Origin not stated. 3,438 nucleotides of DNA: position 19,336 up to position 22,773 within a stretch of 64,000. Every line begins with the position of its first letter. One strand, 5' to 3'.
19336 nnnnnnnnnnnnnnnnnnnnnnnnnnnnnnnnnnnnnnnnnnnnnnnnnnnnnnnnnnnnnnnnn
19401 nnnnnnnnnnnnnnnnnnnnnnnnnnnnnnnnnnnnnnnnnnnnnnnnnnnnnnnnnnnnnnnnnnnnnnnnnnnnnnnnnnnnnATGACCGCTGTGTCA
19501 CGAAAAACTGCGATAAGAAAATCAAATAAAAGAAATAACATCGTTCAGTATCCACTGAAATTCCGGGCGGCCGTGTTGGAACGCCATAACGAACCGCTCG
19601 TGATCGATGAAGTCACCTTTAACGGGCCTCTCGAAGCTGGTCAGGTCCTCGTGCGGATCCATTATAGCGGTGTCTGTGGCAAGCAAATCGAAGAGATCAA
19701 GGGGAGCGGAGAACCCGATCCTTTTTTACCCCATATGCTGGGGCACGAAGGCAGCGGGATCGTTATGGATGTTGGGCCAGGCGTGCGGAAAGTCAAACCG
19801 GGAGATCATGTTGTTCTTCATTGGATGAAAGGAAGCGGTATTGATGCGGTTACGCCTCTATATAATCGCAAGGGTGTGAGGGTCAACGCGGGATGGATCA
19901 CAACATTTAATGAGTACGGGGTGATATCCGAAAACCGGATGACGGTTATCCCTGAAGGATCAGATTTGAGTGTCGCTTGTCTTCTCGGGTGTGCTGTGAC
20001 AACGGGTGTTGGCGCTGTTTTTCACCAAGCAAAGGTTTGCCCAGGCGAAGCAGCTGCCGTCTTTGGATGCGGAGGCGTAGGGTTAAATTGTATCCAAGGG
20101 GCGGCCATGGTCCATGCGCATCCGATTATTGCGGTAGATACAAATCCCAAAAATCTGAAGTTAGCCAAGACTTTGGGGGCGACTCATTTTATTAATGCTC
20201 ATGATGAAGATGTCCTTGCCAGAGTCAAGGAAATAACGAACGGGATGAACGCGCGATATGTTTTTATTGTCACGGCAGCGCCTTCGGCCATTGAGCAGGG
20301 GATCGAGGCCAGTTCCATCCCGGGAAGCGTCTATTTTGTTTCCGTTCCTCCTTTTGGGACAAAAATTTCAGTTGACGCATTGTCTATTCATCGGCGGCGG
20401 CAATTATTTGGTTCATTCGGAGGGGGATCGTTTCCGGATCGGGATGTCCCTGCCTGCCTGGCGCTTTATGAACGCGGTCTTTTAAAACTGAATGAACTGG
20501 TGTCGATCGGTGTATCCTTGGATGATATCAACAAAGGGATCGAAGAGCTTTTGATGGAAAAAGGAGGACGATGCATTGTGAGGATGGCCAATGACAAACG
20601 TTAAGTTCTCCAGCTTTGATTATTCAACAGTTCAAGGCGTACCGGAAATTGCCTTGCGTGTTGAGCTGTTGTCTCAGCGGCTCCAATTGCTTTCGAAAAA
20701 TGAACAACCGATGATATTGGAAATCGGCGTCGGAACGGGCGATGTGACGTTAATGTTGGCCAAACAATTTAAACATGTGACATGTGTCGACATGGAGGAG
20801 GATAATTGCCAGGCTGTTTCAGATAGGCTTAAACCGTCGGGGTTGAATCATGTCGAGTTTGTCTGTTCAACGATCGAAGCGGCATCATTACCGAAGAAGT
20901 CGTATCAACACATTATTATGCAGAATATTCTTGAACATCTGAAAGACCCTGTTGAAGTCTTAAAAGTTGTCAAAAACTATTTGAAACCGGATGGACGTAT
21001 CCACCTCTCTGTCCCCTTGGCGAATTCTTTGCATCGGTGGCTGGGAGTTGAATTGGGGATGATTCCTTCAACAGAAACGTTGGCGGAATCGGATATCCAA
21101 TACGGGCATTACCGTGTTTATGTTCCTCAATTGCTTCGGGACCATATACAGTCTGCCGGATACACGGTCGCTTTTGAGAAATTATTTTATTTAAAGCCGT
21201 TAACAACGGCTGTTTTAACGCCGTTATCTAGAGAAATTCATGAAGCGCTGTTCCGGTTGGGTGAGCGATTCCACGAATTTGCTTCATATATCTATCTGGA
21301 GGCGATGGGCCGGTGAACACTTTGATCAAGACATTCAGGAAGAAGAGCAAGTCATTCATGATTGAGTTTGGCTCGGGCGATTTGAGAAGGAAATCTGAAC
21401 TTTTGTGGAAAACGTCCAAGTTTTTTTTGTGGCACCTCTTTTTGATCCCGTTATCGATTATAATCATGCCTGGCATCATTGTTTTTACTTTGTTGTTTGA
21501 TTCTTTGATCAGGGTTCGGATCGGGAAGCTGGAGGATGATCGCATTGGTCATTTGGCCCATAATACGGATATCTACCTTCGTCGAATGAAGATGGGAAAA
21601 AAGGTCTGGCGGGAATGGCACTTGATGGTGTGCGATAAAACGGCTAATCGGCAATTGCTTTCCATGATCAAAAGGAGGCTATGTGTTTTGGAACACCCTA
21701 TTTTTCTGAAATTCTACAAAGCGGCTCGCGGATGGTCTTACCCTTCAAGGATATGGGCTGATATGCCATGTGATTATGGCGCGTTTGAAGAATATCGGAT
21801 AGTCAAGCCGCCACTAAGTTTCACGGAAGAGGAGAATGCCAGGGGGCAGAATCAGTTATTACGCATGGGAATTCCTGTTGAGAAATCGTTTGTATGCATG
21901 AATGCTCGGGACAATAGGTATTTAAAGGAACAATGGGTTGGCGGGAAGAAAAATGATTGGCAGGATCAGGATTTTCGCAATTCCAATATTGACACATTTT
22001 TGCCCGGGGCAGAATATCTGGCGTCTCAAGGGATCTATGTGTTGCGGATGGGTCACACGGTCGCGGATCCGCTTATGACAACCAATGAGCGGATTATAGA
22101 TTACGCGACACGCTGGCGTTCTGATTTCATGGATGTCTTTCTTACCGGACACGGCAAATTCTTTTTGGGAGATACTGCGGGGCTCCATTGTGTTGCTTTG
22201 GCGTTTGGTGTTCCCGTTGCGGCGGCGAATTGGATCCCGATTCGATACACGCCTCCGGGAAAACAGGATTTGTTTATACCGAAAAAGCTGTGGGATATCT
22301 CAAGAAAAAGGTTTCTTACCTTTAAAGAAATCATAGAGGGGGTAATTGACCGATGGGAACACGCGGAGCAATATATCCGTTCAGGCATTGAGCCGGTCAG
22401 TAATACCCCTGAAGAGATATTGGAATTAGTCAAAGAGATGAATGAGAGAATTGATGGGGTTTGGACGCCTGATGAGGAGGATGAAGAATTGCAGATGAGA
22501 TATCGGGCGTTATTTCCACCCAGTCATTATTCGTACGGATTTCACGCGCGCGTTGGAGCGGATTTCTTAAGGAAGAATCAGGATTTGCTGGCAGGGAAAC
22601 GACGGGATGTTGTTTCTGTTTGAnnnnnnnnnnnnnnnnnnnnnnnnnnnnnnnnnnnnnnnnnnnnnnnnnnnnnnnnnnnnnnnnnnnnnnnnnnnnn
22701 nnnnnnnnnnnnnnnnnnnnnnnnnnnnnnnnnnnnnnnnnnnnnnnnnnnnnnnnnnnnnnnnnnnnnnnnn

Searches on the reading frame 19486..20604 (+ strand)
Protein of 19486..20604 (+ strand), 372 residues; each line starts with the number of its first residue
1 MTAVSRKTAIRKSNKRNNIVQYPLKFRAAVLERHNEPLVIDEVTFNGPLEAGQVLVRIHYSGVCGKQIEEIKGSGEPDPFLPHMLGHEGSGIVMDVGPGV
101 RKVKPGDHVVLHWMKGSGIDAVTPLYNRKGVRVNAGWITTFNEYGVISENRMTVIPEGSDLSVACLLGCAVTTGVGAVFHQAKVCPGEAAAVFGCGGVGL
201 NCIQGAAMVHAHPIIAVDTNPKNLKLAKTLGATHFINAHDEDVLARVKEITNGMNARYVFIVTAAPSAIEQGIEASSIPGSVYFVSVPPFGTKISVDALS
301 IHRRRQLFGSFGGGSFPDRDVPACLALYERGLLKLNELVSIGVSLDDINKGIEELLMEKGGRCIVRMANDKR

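Call 7: search_protein_families(library=ncbifam, proteins=[window:19486-20604:+], max_evalue=0.00001)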
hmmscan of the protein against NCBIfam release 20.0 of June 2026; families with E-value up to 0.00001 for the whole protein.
window:19486-20604:+ (372 aa): 21 families
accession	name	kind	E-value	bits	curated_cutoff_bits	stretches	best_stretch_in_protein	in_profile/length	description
TIGR03989.1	Rxyl_3153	subfamily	3.6e-63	214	440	2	136-365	136-368/370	NDMA-dependent alcohol dehydrogenase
TIGR02818.1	adh_III_F_hyde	equivalog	8.5e-56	189.6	543.95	2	138-366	137-367/368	S-(hydroxymethyl)glutathione dehydrogenase/class III alcohol dehydrogenase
TIGR03451.1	mycoS_dep_FDH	equivalog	2e-55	188.1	512.9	1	27-362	3-353/358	S-(hydroxymethyl)mycothiol dehydrogenase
NF006940.0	PRK09422.1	equivalog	1.1e-32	113.4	344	1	27-313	2-286/338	alcohol dehydrogenase AdhP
TIGR00692.1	tdh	equivalog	7.9e-28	97.5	458.35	1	49-365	21-338/340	L-threonine 3-dehydrogenase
NF041097.1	keto_inos_dh_IolM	equivalog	2.7e-27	95.4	450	2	177-366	197-388/389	scyllo-inosose 3-dehydrogenase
NF003808.0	PRK05396.1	equivalog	6.5e-24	84.4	380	1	49-366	23-339/341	L-threonine 3-dehydrogenase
NF007642.0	PRK10309.1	equivalog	1.5e-22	80.3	550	1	50-274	24-248/347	galactitol-1-phosphate 5-dehydrogenase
TIGR03366.1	HpnZ_proposed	hypoth_equivalog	1.6e-21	76.8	328.1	1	152-304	122-271/315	putative phosphonate catabolism associated alcohol dehydrogenase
NF010344.0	PRK13771.1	subfamily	1.4e-19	70.3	349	1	27-366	2-332/334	putative alcohol dehydrogenase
TIGR02824.1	quinone_pig3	subfamily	2.4e-18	66.2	296.8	2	141-303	94-254/325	putative NAD(P)H quinone oxidoreductase, PIG3 family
NF007489.0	PRK10083.1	equivalog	4.7e-16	58.7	376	1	30-283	5-256/339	Zn-dependent oxidoreductase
NF008024.0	PRK10754.1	subfamily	8.4e-15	54.6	348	1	32-260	8-214/327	NADPH:quinone reductase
TIGR03201.1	dearomat_had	equivalog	1.2e-14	54.2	338.65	1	157-251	138-229/349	6-hydroxycyclohex-1-ene-1-carbonyl-CoA dehydrogenase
NF041172.1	AcrlCoa_red_Thmprot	equivalog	1.8e-14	53.4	500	1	27-355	2-321/334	acryloyl-CoA reductase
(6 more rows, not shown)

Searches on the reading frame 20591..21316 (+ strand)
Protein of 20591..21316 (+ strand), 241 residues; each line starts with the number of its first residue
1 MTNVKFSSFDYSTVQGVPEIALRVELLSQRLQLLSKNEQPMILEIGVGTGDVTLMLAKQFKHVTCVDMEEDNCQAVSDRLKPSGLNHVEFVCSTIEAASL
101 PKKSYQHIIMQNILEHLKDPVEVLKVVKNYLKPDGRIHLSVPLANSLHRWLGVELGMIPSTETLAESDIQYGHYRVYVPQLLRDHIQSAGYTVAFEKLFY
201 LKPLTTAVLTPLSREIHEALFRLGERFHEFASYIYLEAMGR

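Call 4: search_protein_families(library=ncbifam, proteins=[window:20591-21316:+], max_evalue=0.00001)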
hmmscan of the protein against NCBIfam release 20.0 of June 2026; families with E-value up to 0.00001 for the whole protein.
window:20591-21316:+ (241 aa): 19 families
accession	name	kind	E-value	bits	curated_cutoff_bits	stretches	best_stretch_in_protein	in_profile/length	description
TIGR01983.1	UbiG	equivalog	8.4e-15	54.7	102.95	1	26-140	32-152/228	bifunctional 2-polyprenyl-6-hydroxyphenol methylase/3-demethylubiquinol 3-O-methyltransferase UbiG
TIGR02072.1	BioC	equivalog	2.3e-13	50.5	184.95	1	29-151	25-144/244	malonyl-ACP O-methyltransferase BioC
NF043040.1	corrin_prot_MT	hypoth_equivalog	5e-12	45.7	180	1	28-138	31-146/216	corrinoid protein-associated methyltransferase CpaM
TIGR04345.1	ovoA_Cterm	equivalog_domain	1.2e-09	38.1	170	0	103-142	133-172/242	putative 4-mercaptohistidine N1-methyltransferase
NF008264.0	PRK11036.1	equivalog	3.5e-08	33.2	366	1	5-140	12-148/261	tRNA uridine 5-oxyacetic acid(34) methyltransferase CmoM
NF000499.2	Erm23S_rRNA_broad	equivalog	3.6e-08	33.1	212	1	31-106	16-89/244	23S ribosomal RNA methyltransferase Erm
NF011529.0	PRK14968.1-3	equivalog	8.1e-08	31.9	162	1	33-94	29-90/198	putative methyltransferase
TIGR02469.1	CbiT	equivalog_domain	3.5e-07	30.5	78.3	1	31-139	12-120/124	precorrin-6Y C5,15-methyltransferase (decarboxylating) subunit CbiT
TIGR01934.1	MenG_MenH_UbiE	subfamily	4e-07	29.5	158.35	1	33-138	34-140/223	ubiquinone/menaquinone biosynthesis methyltransferase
NF001244.0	PRK00216.1-5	equivalog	5e-07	29.3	216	1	33-137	43-151/236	bifunctional demethylmenaquinone methyltransferase/2-methoxy-6-polyprenyl-1,4-benzoquinol methylase UbiE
TIGR00755.1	ksgA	equivalog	7.5e-07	28.7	171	1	29-89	20-78/256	16S rRNA (adenine(1518)-N(6)/adenine(1519)-N(6))-dimethyltransferase RsmA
NF052510.1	methyltran_MpqE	exception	1.2e-06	28.1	335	1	32-142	40-157/234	methyl-plastoquinone biosynthesis methyltransferase MpqE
NF041650.1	nod_mtase_NodS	equivalog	1.6e-06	28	300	1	36-150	36-150/190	nodulation methyltransferase NodS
NF045667.1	MTase_DVU1556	equivalog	1.7e-06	27.6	155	1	26-140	10-120/213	DVU_1556 family methyltransferase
TIGR00479.1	rumA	equivalog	3.4e-06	26.2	183.55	1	24-114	279-368/432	23S rRNA (uracil(1939)-C(5))-methyltransferase RlmD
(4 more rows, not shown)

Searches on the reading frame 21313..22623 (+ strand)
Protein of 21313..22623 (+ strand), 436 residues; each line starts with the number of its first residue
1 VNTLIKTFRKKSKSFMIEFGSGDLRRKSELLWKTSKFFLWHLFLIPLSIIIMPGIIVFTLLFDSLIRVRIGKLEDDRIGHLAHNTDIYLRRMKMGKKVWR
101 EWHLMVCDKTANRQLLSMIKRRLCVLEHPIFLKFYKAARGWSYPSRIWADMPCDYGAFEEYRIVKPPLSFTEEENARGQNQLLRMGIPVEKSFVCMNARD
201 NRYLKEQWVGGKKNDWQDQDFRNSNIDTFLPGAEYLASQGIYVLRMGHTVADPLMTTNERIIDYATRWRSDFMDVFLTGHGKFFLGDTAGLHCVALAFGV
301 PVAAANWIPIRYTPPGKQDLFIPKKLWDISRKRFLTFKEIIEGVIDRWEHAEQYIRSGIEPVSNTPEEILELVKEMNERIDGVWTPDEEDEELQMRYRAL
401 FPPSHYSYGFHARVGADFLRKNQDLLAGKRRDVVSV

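Call 4: search_protein_families(library=ncbifam, proteins=[window:21313-22623:+], max_evalue=0.00001)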
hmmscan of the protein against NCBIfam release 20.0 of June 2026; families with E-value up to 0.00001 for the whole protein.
window:21313-22623:+ (436 aa): 1 family
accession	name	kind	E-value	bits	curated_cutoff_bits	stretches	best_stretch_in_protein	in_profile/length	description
TIGR04372.1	glycosyl_04372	domain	6.6e-64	215.2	45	1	192-401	2-207/207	TIGR04372 family glycosyltransferase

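Call 20: search_protein_families(library=pfam, proteins=[window:21313-22623:+], max_evalue=0.001)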
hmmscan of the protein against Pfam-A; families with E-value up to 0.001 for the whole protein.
window:21313-22623:+ (436 aa): 0 families
